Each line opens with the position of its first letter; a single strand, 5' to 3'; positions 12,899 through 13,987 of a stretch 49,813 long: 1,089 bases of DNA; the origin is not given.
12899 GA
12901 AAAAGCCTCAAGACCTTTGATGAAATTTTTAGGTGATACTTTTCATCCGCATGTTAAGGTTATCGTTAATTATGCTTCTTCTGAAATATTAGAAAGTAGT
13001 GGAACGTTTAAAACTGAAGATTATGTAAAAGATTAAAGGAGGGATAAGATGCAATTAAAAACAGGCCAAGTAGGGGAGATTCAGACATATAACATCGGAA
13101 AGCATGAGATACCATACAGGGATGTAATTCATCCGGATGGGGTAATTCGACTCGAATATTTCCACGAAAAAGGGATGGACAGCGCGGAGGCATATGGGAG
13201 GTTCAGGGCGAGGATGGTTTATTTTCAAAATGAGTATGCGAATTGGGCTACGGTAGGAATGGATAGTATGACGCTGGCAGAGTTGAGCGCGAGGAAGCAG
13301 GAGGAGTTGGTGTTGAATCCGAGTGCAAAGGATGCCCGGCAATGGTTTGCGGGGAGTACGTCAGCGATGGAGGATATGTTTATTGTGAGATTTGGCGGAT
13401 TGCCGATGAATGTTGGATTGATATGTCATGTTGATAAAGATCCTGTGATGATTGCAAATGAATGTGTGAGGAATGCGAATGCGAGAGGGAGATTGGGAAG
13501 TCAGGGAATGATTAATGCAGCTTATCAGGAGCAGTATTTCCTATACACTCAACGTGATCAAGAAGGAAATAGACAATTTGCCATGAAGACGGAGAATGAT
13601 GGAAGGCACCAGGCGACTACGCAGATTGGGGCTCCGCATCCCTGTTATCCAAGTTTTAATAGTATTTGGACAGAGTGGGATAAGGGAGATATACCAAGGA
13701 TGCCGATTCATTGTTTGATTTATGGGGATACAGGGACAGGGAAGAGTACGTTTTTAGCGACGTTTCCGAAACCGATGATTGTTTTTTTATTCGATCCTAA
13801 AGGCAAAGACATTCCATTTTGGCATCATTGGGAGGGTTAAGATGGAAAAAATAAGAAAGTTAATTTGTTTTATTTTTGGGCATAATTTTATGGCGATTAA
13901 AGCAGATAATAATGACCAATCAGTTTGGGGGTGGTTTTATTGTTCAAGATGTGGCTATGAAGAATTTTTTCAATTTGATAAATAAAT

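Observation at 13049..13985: Circularly permuted Sak4/AAA_24-type recombination ATPase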

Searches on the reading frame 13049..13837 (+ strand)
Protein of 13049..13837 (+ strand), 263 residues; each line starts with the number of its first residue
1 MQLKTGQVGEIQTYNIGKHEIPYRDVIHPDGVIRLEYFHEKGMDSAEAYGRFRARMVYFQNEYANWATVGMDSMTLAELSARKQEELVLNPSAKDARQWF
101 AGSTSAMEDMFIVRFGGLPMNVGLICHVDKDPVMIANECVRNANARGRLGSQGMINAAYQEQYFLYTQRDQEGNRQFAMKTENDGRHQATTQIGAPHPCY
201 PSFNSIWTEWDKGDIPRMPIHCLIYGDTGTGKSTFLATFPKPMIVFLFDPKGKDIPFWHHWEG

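Call 5: search_protein_families(library=pfam, proteins=[window:13049-13837:+], max_evalue=10)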
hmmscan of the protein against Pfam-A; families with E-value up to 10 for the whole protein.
window:13049-13837:+ (263 aa): 8 families
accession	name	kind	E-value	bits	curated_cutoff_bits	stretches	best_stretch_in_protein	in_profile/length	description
PF13479.12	AAA_24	-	5.1e-05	23.6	27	1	219-245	2-28/195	AAA domain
PF01580.24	FtsK_SpoIIIE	-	0.0011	18.9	24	1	214-239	34-59/221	FtsK/SpoIIIE family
PF13555.12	AAA_29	-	0.0044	17.2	27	1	207-236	9-39/61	P-loop containing region of AAA domain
PF01935.23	DUF87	-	0.0099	16.4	23.2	1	221-251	25-61/220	Helicase HerA, central domain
PF13191.12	AAA_16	-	0.021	15.8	32.6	1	221-241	26-46/167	AAA ATPase domain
PF00493.29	MCM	-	0.2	11.2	23.3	1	217-239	55-77/224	MCM P-loop domain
PF13476.12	AAA_23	-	0.28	12.2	27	1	223-236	23-36/201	AAA domain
PF05049.19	IIGP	-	0.28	10.7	24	1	215-238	31-54/375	Interferon-inducible GTPase (IIGP)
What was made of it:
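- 13700..13837 (+): Segment A (aa 218-263), equivalent to residues ~1-47 of normal-order homologues: strand beta1, P-loop, helix alpha1, strand beta2, and the 'P-F/Y-W' turn. Pfam AAA_24 profile positions 2-28 align here (call 5).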

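Call 6: search_protein_families(library=phrogs, proteins=[window:13049-13837:+], max_evalue=1)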
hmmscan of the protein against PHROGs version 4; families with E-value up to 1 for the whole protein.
window:13049-13837:+ (263 aa): 6 families
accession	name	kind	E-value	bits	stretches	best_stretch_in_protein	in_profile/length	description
phrog_124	-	DNA, RNA and nucleotide metabolism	3.9e-07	30.8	1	215-249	39-72/382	Sak4-like ssDNA annealing protein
phrog_2872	-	DNA, RNA and nucleotide metabolism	0.0051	17.4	1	218-258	1-40/219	Sak4-like ssDNA annealing protein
phrog_2666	-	head and packaging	0.017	14.8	1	221-254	323-361/555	terminase large subunit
phrog_10371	-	DNA, RNA and nucleotide metabolism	0.066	12.4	1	206-237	313-344/683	DNA helicase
phrog_35872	-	unknown function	0.18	13.5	1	134-170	1-37/74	-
phrog_7035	-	unknown function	0.51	9.6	1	221-238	213-230/969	-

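Call 8: search_protein_families(library=pfam, proteins=[window:13049-13693:+], max_evalue=10)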
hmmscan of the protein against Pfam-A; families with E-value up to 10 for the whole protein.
seq(215 aa): 0 families

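Call 9: search_protein_families(library=phrogs, proteins=[window:13049-13693:+], max_evalue=10)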
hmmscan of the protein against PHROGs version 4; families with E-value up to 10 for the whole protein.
seq(215 aa): 1 family
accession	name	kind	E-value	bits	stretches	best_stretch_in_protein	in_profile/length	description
phrog_35872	-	unknown function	0.13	14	1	134-170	1-37/74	-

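Call 10: find_homologous_proteins(query=window:13049-13837:+, max_evalue=0.001)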
Query window:13049-13837:+ (263 aa): 24 proteins with E <= 0.001 among 232 candidates.
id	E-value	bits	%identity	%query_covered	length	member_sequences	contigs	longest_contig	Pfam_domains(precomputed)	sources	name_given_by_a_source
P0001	5.7e-184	628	100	100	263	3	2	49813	-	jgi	jgi:hypothetical protein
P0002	1.4e-109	384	61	98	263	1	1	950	PF13479.13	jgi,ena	-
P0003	5.2e-101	356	60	99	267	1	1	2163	PF13479.13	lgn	-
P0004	2.2e-86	308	51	100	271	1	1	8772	PF13479.13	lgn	-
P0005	2.3e-80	288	49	98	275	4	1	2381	PF13479.13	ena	-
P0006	2.1e-77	278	47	99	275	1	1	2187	PF13479.13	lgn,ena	-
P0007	2.6e-77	278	46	100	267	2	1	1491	-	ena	-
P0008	6.1e-77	277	48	98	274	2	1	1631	PF13479.13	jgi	-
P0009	1.8e-72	262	46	99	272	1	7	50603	PF13479.13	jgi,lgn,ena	jgi:hypothetical protein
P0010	3.8e-68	248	48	76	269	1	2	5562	PF13479.13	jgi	-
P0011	5.6e-67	244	46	79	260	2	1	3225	PF13479.13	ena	-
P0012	6.4e-67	244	42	99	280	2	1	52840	PF13479.13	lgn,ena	-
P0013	1.3e-66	243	43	80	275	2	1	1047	PF13479.13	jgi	-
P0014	1.9e-65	239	44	78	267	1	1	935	PF13479.13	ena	-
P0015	1.5e-62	229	43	78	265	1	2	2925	PF13479.13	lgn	-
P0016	5.6e-62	228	47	87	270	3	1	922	PF13479.13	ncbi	-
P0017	5.9e-62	227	47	74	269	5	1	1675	PF13479.13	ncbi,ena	-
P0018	1.3e-59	220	47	86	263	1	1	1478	PF13479.13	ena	-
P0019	2.7e-59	219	42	79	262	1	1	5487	PF13479.13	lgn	-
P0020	4.2e-59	218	43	78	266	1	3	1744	PF13479.13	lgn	-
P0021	2.4e-46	176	35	78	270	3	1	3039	PF13479.13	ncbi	-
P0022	3.3e-41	159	36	67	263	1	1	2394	PF13479.13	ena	-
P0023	1.3e-26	112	28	68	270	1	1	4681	PF13479.13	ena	-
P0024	3.4e-26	110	28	72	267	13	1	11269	PF13479.13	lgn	-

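Call 11: search_dna_similar(query=window:13049-13837:+, collection=phages, mode=protein, max_evalue=0.01, max_rows=40)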
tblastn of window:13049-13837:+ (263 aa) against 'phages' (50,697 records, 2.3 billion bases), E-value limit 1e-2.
No match.
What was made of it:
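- Tried and rejected: Isolated phage genomes. tblastn against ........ gave no match (call 11).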

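Call 17: find_encoding_contigs(protein=P0009, flank=6000, max_places=3)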
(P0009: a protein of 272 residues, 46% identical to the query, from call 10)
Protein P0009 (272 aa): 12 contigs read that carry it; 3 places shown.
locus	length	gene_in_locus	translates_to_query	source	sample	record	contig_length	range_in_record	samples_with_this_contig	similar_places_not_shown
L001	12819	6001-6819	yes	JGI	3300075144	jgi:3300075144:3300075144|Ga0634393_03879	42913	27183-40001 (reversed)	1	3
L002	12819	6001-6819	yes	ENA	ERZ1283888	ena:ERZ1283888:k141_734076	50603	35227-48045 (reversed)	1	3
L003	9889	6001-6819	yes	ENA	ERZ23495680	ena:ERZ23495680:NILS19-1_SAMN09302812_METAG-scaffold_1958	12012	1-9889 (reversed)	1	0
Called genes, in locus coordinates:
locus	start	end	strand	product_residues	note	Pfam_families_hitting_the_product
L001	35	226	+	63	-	-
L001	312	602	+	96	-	-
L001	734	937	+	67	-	-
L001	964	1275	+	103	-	-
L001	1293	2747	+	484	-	PF00004:AAA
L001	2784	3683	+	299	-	PF11348:DUF3150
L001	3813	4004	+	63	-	-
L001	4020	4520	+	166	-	-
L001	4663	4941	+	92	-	-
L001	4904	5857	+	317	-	PF12705:PDDEXK_1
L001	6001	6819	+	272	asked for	PF13479:AAA_24 (faint)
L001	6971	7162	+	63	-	-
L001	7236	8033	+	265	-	-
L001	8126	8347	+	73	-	-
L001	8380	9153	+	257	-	-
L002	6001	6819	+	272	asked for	PF13479:AAA_24 (faint)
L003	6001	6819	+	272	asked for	PF13479:AAA_24 (faint)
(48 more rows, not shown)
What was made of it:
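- The identical permuted protein P0009 sits on 12 contigs from JGI, ENA and Logan samples (call 17). The identical permuted protein P0009 is on 12 independent contigs (call 17).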

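Call 18: find_encoding_contigs(protein=P0024, flank=6000, max_places=3)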
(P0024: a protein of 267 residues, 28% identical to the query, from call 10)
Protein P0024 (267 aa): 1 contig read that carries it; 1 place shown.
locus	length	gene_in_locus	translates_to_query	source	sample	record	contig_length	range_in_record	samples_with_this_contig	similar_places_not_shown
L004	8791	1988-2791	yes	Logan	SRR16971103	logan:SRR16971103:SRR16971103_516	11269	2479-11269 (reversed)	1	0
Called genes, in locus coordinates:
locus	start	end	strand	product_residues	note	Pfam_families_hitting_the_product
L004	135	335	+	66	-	-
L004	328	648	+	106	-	-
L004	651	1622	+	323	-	PF12705:PDDEXK_1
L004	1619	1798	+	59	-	-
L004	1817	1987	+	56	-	-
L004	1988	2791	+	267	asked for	PF13479:AAA_24 (faint)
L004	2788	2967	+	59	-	-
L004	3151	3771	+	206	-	-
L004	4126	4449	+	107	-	-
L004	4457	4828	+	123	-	-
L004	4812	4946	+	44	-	PF23208:zf_C2H2_ZNF598 (faint)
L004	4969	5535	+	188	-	PF12728:HTH_17 (weak)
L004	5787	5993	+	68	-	-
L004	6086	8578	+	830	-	PF03167:UDG, PF00476:DNA_pol_A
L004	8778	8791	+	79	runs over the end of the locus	-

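Call 19: find_encoding_contigs(protein=P0016, flank=3000, max_places=4)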
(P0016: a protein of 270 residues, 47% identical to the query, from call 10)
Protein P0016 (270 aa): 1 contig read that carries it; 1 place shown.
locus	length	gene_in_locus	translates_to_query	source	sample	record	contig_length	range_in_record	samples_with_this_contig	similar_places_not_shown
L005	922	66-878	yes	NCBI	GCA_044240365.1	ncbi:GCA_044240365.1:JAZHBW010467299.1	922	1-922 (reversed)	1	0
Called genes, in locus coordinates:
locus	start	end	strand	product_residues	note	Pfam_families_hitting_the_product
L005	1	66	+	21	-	?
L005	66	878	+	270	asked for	PF13479:AAA_24 (faint)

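Call 29: predict_structure(alignment_id=A1)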
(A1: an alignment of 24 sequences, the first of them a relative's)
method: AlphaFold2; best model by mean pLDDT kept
length: 263 residues; sequences in the alignment: 24
mean_pLDDT: 73.2   pTM: 0.74
mean pLDDT of the five models: 73.2, 72.2, 67.8, 60.8, 54.4
residues with pLDDT >= 90: 74; 70-90: 85; 50-70: 59; < 50: 45
segments of 3 or more residues with pLDDT < 50: 134-139, 157-165, 180-200, 221-229
pLDDT, mean of each block of 10 residues (from residue 1): 84 95 93 94 88 93 91 87 92 88 86 78 72 50 57 50 55 65 41 38 56 59 44 77 90 83 67
secondary structure, 60 per line:
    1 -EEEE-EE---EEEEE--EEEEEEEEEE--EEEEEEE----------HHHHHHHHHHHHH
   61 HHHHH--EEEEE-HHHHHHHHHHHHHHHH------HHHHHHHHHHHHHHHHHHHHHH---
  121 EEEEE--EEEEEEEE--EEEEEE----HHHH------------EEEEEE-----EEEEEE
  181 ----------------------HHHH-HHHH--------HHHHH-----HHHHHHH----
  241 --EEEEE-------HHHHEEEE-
elements in order: E2-5 E12-16 E19-28 E31-37 H48-65 E68-72 H74-89 H96-117 E121-125 E128-135 E138-143 H148-151 E164-169 E175-180 H203-206 H208-211 H220-224 H230-236 E243-247 H255-258 E259-262
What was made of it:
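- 13082..13159 (+): Three-stranded beta-meander (aa 12-37: QTYNI / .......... / VIRLEYF). It includes the highly conserved E36. Model strands E12-16, E19-28 and E31-37 with pLDDT >90 (call 29).
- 13244..13273 (+): Walker B region W66-T75 (TVGMD72-S-M-T). Strand E68-72 (call 29).
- The AF2 model is unsure about beta1 and the P-loop (call 29).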

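Call 31: search_protein_representatives(alignment_id=A1)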
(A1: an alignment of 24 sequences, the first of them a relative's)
Query: 24 sequences, 263 profile positions. Proteins with E-value up to 0.001 (for the whole library): 1338; up to 1e-10: 439; up to 1e-30: 226. The best 150 are listed.
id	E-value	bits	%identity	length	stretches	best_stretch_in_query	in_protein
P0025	3.9e-110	384.1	-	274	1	1-260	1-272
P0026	8.9e-99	346.9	-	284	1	2-258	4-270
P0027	7.3e-96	337.4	-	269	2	47-255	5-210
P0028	2.9e-92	325.6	-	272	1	6-258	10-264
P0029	7.2e-89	314.4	-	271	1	3-256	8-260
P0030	1.4e-88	313.4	-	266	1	3-257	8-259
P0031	2.0e-85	303.1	-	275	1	2-258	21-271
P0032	1.9e-84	300.0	-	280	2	44-257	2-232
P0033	5.6e-83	295.1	-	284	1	3-258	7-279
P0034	6.6e-83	294.9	-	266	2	71-258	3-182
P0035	3.5e-81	289.2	-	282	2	58-262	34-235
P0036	4.1e-81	289.0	-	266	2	106-258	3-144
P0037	5.8e-81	288.5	-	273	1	7-257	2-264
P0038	1.9e-80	286.8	-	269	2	72-258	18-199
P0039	3.5e-80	286.0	-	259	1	3-255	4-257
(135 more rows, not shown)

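Call 36: fold_search(model_id=the predicted structure, library=pdb)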
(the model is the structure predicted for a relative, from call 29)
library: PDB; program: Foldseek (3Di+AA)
matches with E <= 10: 924; with E <= 0.001: 0
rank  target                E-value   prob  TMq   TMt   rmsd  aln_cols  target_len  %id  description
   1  4fva_D                8.7e-02  0.84  0.18  0.19   4.1        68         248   12  Crystal structure of truncated Caenorhabditis elegans TDP2 (released 2012-10-31)
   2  4gew                  1.2e-01  0.80  0.18  0.15   4.2        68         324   12  Crystal structure of TDP2 from C. elegans (released 2012-10-31)
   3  4f1i                  1.2e-01  0.77  0.18  0.15   4.1        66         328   11  Crystal structure of SeMet TDP2 from Caenorhabditis elegans (released 2012-10-31)
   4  6anw_C                1.3e-01  0.23  0.14  0.32  14.7       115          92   16  Crystal structure of anti-CRISPR protein AcrF10 (released 2017-10-25)
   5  4fva_A                1.6e-01  0.72  0.18  0.19   4.1        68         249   12  Crystal structure of truncated Caenorhabditis elegans TDP2 (released 2012-10-31)
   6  6l4l                  1.7e-01  0.69  0.16  0.16   4.1        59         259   12  Crystal structure of S. aureus CntK in inactive state (released 2020-10-21)
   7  4fva_C                1.8e-01  0.66  0.18  0.18   4.7        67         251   12  Crystal structure of truncated Caenorhabditis elegans TDP2 (released 2012-10-31)
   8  4fva_B                2.3e-01  0.66  0.18  0.19   4.1        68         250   12  Crystal structure of truncated Caenorhabditis elegans TDP2 (released 2012-10-31)
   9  6jiw                  2.3e-01  0.63  0.16  0.16   4.1        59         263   12  Crystal structure of S. aureus CntK with C72S mutation (released 2019-10-16)
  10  3taz_A                2.3e-01  0.06  0.12  0.09  11.5       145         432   10  Crystal structure of NurA bound to dAMP and manganese (released 2011-11-23)
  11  6ca4_A                2.4e-01  0.63  0.17  0.18   4.1        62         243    8  Crystal structure of humanized D. rerio TDP2 by 14 mutations (released 2018-05-02)
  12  5w3t_D                2.4e-01  0.09  0.17  0.14  18.1       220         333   10  Crystal structure of PopP2 in complex with IP6 (released 2017-08-09)
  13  3tai_A                2.4e-01  0.06  0.12  0.09  11.5       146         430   12  Crystal structure of NurA (released 2011-11-23)
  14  6ca4_C                2.7e-01  0.57  0.17  0.19   4.1        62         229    8  Crystal structure of humanized D. rerio TDP2 by 14 mutations (released 2018-05-02)
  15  2zo4                  2.9e-01  0.11  0.16  0.15  13.9       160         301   12  Crystal structure of metallo-beta-lactamase family protein TTHA1429 from Thermus thermophilus HB8 (released 2009-03-17)
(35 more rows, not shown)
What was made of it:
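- Foldseek found nothing significant with it (calls 29, 36).
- Tried and rejected: Nothing significant (call 36).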
